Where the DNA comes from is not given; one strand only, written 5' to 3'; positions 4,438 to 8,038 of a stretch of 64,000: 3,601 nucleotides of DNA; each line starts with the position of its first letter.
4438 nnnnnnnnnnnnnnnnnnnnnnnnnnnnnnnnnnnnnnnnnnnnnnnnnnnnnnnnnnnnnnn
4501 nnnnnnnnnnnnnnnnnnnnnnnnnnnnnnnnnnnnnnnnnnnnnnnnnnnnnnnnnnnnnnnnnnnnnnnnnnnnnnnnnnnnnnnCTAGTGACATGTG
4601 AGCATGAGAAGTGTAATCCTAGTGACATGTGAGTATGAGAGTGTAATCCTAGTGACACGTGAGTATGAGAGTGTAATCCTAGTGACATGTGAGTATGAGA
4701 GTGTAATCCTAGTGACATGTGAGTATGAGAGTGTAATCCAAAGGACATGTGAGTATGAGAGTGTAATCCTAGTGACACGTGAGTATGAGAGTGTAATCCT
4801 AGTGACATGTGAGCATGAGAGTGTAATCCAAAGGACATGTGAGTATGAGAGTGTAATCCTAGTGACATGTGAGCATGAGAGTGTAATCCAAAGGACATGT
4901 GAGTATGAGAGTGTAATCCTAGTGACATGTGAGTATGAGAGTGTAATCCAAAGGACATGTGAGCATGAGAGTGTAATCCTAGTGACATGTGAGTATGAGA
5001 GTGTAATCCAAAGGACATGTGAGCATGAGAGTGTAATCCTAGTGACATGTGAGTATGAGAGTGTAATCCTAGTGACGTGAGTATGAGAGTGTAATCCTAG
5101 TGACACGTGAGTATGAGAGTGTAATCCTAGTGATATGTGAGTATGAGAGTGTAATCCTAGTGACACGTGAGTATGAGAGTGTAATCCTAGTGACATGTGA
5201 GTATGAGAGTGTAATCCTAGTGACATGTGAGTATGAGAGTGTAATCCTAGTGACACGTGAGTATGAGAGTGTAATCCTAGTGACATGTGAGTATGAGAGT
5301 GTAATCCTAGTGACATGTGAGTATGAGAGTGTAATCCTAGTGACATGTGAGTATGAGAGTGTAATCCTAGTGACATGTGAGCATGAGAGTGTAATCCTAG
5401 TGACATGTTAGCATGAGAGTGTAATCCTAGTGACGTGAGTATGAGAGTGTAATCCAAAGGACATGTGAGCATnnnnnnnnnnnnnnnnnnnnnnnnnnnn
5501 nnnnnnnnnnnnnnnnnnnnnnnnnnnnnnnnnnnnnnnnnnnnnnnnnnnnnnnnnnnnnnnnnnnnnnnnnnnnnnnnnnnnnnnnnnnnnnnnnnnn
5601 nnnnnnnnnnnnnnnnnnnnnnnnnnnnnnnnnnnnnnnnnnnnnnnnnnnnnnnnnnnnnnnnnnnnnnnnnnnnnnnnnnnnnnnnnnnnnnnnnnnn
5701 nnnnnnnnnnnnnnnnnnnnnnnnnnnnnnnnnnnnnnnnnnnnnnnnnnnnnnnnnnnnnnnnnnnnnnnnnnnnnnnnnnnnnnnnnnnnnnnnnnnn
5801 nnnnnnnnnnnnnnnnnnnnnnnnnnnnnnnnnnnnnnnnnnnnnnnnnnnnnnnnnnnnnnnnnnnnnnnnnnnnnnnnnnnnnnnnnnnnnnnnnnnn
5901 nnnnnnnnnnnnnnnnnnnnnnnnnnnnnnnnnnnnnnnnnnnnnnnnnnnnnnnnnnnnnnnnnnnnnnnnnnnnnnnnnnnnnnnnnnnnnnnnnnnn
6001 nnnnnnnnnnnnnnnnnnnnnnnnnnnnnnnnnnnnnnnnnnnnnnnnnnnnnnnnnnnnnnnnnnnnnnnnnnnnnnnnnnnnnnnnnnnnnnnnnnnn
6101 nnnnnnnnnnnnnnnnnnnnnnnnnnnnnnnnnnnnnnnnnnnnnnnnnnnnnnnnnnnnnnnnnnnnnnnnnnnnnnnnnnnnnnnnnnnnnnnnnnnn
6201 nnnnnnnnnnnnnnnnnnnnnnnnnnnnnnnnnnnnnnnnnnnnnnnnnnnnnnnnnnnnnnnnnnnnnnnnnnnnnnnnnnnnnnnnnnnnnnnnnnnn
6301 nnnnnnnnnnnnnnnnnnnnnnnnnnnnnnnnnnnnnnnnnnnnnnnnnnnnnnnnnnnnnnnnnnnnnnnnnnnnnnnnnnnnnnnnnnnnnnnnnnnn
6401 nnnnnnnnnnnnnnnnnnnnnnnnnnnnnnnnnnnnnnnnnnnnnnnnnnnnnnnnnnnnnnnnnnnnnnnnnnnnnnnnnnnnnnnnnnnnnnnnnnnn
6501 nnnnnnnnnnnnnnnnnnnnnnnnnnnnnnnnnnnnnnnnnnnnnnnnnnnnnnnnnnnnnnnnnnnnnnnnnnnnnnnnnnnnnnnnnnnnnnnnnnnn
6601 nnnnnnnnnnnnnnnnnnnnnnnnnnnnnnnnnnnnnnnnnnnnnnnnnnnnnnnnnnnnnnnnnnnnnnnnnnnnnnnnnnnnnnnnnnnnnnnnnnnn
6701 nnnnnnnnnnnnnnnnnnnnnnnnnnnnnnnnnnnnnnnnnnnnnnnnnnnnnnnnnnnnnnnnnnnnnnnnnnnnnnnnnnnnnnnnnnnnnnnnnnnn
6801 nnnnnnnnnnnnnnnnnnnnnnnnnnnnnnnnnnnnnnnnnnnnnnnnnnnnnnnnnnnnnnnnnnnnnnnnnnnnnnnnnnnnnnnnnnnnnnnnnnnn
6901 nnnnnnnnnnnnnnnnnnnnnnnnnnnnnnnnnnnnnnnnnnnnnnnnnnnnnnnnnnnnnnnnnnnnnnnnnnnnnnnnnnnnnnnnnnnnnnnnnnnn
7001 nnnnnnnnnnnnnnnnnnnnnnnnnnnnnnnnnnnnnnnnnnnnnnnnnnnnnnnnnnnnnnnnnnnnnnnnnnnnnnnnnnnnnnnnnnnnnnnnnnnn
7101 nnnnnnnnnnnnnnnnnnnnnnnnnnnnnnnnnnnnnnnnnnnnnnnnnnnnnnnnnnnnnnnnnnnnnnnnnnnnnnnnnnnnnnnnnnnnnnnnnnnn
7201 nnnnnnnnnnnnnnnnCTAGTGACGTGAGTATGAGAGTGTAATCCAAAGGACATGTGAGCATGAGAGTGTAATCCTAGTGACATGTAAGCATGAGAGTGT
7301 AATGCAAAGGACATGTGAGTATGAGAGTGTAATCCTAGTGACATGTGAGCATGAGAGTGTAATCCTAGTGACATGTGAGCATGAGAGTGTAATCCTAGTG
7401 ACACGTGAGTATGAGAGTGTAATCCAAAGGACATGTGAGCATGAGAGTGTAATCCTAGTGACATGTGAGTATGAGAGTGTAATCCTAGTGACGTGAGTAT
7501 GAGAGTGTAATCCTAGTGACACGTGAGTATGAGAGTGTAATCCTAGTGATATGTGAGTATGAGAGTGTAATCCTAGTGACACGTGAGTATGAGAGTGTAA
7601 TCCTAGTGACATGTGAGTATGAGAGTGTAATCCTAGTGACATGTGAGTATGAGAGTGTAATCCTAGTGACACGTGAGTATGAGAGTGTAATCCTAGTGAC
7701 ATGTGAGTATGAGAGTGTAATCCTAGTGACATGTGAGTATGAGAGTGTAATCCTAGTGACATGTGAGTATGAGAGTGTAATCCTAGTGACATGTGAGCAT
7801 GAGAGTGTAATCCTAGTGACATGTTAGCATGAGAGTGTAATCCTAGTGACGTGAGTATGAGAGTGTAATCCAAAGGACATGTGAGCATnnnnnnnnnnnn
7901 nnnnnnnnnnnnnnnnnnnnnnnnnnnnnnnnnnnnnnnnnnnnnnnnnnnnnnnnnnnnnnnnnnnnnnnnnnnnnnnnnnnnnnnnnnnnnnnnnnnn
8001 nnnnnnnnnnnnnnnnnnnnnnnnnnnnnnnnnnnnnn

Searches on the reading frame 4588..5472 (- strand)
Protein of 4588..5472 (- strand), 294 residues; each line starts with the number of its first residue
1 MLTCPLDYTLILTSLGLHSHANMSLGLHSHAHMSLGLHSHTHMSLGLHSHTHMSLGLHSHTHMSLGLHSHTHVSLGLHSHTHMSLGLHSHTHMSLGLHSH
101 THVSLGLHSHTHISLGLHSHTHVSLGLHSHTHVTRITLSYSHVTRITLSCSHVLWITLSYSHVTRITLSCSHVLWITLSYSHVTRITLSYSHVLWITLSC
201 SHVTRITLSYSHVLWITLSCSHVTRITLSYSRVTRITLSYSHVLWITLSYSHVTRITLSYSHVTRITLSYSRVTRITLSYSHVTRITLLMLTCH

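Call 21: search_protein_families(library=pfam, proteins=[window:4588-5472:-], max_evalue=0.1)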
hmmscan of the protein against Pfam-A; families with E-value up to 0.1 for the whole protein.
window:4588-5472:- (294 aa): 3 families
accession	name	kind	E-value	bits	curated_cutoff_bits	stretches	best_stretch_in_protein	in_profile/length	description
PF09648.15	YycI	-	0.024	14.7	29.7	0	260-270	184-194/232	YycI protein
PF06586.17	TraK_N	-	0.025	15.4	24.8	0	254-280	8-34/100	TraK N-terminal domain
PF17702.6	DUF5548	-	0.038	14.2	25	0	203-243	115-154/177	Family of unknown function (DUF5548)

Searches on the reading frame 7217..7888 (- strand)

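Call 21: search_protein_families(library=pfam, proteins=[window:7217-7888:-], max_evalue=0.1)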
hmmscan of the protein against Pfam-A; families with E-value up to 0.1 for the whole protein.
window:7217-7888:- (223 aa): 1 family
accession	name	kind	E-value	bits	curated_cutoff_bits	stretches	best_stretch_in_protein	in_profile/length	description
PF23541.1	CRF-BP_C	-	0.056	14.2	25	0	157-192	80-116/123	Corticotropin-releasing factor binding protein C-terminal domain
